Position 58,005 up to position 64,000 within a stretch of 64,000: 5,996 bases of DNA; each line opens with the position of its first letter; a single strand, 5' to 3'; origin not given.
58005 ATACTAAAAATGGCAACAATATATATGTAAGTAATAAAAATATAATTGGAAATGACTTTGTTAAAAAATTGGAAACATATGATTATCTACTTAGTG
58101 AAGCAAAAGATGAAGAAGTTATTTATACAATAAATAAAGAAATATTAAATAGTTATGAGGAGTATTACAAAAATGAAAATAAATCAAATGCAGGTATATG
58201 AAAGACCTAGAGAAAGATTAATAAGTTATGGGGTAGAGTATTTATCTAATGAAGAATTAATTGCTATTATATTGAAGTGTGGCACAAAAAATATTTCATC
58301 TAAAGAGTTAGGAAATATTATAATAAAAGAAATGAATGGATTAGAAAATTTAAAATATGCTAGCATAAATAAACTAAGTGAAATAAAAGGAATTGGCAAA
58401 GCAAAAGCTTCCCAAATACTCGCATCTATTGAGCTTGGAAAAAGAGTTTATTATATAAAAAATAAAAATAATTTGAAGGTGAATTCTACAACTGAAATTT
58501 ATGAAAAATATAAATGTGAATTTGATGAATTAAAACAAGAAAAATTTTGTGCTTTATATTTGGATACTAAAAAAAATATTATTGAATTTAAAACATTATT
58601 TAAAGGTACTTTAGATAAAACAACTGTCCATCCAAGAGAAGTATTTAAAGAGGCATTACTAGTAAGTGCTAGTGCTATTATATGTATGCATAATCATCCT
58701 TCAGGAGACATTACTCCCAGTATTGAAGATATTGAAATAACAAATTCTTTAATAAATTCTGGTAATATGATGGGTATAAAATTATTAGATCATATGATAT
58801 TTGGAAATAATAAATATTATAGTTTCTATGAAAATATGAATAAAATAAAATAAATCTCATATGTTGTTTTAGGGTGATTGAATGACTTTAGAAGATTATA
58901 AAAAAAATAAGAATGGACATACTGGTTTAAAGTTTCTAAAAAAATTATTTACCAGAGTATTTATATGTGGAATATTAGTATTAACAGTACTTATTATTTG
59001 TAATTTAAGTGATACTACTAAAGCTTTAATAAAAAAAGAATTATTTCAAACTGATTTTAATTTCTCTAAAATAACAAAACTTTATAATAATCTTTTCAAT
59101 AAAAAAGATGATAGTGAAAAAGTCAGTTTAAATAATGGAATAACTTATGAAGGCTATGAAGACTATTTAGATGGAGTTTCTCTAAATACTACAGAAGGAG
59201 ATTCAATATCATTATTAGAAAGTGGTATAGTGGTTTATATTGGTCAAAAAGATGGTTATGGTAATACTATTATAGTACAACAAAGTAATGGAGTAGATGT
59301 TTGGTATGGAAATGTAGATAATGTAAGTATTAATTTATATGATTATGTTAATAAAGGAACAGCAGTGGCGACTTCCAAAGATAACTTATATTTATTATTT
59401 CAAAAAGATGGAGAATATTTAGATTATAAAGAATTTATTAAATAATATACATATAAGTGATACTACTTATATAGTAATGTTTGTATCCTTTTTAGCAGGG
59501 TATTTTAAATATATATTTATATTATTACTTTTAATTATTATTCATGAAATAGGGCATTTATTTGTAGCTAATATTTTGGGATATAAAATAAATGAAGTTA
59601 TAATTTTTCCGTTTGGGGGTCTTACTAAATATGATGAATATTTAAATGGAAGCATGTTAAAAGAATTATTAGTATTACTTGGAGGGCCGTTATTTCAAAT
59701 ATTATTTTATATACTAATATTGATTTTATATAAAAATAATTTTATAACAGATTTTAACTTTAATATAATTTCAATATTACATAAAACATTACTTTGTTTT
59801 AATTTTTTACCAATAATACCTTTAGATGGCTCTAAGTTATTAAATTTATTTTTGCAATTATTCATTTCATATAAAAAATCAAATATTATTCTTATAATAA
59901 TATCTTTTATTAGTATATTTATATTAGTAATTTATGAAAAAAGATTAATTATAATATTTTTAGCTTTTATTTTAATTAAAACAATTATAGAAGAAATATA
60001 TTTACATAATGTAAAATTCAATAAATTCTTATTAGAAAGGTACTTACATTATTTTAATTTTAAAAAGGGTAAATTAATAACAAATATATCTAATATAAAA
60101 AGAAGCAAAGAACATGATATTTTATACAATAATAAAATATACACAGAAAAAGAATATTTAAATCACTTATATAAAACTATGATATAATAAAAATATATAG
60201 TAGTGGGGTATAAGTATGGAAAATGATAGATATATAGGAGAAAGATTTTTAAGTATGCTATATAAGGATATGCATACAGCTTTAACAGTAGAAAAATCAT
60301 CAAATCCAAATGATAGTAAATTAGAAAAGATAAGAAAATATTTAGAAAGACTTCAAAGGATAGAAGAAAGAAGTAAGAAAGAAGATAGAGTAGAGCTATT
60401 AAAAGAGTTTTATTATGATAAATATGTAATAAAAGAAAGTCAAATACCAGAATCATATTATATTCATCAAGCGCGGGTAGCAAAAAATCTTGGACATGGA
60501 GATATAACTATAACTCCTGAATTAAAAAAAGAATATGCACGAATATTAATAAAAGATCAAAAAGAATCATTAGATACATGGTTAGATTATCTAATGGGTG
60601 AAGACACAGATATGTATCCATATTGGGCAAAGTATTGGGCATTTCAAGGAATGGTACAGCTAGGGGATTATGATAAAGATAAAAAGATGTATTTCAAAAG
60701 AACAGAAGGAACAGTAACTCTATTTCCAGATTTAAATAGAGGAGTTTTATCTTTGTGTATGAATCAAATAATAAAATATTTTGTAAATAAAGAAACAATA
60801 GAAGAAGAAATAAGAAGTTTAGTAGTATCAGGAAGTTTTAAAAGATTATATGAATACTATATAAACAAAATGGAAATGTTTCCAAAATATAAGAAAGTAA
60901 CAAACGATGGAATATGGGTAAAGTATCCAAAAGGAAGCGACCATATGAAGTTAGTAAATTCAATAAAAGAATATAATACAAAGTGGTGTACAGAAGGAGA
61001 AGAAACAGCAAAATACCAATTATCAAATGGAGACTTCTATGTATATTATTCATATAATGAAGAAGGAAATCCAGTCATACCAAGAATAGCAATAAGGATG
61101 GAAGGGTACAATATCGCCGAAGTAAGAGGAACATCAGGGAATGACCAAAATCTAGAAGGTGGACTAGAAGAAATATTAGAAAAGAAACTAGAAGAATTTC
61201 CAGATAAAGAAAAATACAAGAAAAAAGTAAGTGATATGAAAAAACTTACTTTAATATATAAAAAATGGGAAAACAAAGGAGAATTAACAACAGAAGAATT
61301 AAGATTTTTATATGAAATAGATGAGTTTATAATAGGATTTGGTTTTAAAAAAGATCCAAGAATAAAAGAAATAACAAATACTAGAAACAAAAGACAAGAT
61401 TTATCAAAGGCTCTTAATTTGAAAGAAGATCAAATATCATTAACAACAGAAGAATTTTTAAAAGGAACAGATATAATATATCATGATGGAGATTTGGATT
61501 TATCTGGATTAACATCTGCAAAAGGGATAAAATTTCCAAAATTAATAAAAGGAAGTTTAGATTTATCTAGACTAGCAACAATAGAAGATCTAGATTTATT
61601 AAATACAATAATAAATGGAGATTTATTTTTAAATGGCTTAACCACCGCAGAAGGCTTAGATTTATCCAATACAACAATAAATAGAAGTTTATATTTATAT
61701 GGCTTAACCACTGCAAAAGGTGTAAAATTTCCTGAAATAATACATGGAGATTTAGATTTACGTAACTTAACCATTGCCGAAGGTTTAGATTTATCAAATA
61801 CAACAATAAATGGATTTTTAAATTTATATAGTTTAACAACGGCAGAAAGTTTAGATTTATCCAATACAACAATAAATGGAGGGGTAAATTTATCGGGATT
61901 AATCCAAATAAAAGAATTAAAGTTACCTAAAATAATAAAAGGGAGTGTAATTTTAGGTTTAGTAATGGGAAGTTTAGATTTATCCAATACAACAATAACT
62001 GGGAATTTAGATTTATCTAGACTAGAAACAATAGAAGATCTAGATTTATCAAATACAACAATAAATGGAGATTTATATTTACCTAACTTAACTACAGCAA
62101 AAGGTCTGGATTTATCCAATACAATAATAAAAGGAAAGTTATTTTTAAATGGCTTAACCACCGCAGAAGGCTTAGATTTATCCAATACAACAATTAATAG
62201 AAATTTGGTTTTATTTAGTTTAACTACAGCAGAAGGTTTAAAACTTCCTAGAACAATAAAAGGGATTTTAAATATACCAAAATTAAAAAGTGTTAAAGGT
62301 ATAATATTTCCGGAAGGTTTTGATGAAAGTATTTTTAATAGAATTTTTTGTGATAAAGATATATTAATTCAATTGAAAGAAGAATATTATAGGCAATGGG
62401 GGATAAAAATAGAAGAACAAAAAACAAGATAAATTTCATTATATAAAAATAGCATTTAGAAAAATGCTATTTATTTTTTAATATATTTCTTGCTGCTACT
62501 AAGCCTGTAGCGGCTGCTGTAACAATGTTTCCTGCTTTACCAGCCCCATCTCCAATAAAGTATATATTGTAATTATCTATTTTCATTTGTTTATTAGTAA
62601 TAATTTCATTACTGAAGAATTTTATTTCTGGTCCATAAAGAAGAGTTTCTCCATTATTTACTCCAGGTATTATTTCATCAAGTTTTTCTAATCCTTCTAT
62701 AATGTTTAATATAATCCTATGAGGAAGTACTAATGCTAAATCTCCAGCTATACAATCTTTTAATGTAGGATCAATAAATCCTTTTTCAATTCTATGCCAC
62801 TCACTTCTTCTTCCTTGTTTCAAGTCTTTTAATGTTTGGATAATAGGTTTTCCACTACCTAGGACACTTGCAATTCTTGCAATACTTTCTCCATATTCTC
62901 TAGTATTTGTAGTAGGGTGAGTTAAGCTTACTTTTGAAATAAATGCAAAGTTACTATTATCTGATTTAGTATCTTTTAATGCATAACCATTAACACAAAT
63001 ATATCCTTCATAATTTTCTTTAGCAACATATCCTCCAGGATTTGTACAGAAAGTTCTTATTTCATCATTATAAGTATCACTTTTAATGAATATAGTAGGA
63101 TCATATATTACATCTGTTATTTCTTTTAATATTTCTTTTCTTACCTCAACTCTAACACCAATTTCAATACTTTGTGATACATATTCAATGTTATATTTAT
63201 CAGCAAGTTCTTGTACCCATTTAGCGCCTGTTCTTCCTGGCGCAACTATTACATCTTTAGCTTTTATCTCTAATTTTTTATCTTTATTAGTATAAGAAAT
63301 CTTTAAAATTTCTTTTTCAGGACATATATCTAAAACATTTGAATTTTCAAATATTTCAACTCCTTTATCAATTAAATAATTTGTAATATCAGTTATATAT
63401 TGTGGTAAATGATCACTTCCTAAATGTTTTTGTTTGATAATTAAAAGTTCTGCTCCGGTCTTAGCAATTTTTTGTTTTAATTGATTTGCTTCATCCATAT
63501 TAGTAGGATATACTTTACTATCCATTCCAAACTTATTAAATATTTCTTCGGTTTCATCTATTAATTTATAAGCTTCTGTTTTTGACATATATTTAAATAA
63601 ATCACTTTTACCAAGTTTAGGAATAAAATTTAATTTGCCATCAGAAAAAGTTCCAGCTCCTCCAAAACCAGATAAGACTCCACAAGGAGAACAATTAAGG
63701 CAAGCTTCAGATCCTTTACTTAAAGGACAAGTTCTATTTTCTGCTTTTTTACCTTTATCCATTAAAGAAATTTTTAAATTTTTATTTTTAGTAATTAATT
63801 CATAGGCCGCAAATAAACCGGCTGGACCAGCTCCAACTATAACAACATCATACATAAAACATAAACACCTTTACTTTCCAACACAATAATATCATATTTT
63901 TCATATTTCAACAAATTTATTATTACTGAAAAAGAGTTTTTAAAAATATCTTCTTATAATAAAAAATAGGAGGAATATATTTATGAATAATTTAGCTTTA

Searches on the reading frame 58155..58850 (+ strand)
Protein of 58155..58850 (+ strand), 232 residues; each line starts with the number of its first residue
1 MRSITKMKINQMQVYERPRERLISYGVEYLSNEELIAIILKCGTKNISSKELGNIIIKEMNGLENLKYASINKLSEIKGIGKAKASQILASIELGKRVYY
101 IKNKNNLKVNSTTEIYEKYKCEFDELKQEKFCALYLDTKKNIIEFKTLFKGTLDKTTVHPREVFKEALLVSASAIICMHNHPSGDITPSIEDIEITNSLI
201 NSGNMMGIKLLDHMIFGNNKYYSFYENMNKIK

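Call 59: search_protein_families(library=pfam, proteins=[window:58155-58850:+], max_evalue=0.01)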
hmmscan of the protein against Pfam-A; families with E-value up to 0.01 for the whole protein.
window:58155-58850:+ (232 aa): 5 families
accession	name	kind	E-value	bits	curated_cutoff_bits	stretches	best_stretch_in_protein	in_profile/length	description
PF04002.20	RadC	-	2.7e-43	147.2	22.1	1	110-227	2-119/121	RadC-like JAB domain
PF20582.4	UPF0758_N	-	1.3e-23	83.3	27.1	1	9-85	1-76/77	UPF0758 N-terminal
PF00633.29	HHH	-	0.00039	20.6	24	1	63-90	2-29/30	Helix-hairpin-helix motif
PF14520.12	HHH_5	-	0.0007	20.5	27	1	63-91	26-54/57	Helix-hairpin-helix domain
PF12826.13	HHH_2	-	0.0029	18.2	27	1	55-89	18-52/64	Helix-hairpin-helix motif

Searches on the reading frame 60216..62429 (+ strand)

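Call 59: search_protein_families(library=pfam, proteins=[window:60216-62429:+], max_evalue=0.01)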
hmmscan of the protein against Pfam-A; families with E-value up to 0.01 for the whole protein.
window:60216-62429:+ (738 aa): 1 family
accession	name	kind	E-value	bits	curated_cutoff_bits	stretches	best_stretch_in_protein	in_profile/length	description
PF13576.12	Pentapeptide_3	-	0.0013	19.4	27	0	590-636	2-47/48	Pentapeptide repeats (9 copies)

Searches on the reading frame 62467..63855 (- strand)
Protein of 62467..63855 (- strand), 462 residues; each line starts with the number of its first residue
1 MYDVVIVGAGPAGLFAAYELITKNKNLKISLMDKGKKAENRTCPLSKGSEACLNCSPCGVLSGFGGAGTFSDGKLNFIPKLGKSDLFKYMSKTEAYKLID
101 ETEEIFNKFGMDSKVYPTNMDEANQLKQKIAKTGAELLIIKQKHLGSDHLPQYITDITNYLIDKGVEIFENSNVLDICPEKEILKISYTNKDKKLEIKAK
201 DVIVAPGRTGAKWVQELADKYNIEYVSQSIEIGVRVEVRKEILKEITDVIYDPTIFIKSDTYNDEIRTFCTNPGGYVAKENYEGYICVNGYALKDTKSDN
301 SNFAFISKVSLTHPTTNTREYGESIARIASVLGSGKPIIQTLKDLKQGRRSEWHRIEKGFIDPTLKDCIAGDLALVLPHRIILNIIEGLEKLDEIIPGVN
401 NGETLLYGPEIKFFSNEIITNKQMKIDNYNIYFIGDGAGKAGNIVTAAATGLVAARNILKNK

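Call 55: find_encoding_contigs(protein=window:62467-63855:-, flank=10000, max_places=3)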
Protein window:62467-63855:- (462 aa): no gene with exactly this product is on record in the collection.

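Call 59: search_protein_families(library=pfam, proteins=[window:62467-63852:-], max_evalue=0.01)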
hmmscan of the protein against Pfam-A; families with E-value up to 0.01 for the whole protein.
window:62467-63852:- (461 aa): 12 families
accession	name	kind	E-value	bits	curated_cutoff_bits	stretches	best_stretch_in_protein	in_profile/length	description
PF07992.20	Pyr_redox_2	-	5.4e-14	52.7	26.1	1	1-48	1-46/291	Pyridine nucleotide-disulphide oxidoreductase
PF21688.3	FAD-depend_C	-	9e-12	46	27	1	261-410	42-195/197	FAD-dependent protein, C-terminal domain-like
PF03486.20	HI0933_like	-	1.1e-07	32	50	1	2-38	2-36/244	HI0933-like protein Rossmann domain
PF01134.28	GIDA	-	5.6e-07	29.4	22.1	1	393-459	318-385/391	Glucose inhibited division protein A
PF01266.30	DAO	-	8.2e-07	29.3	27.9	1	2-35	1-32/353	FAD dependent oxidoreductase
PF00890.30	FAD_binding_2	-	1.9e-06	27.8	20.4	1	2-221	1-217/414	FAD binding domain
PF05834.18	Lycopene_cycl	-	6.2e-06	26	23.4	1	2-37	1-36/380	Lycopene cyclase protein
PF13738.12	Pyr_redox_3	-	7.7e-06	25.8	30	0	4-35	1-31/305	Pyridine nucleotide-disulphide oxidoreductase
PF01946.23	Thi4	-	1.7e-05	24.6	26.2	1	2-33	19-49/235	Thi4 family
PF13450.12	NAD_binding_8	-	5e-05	23.9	21.9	1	5-35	1-29/68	NAD(P)-binding Rossmann-like domain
PF13454.12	NAD_binding_9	-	0.0013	19.2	21.8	1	4-48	1-46/155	FAD-NAD(P)-binding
PF01494.25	FAD_binding_3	-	0.0066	16.1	22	0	2-21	3-22/349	FAD binding domain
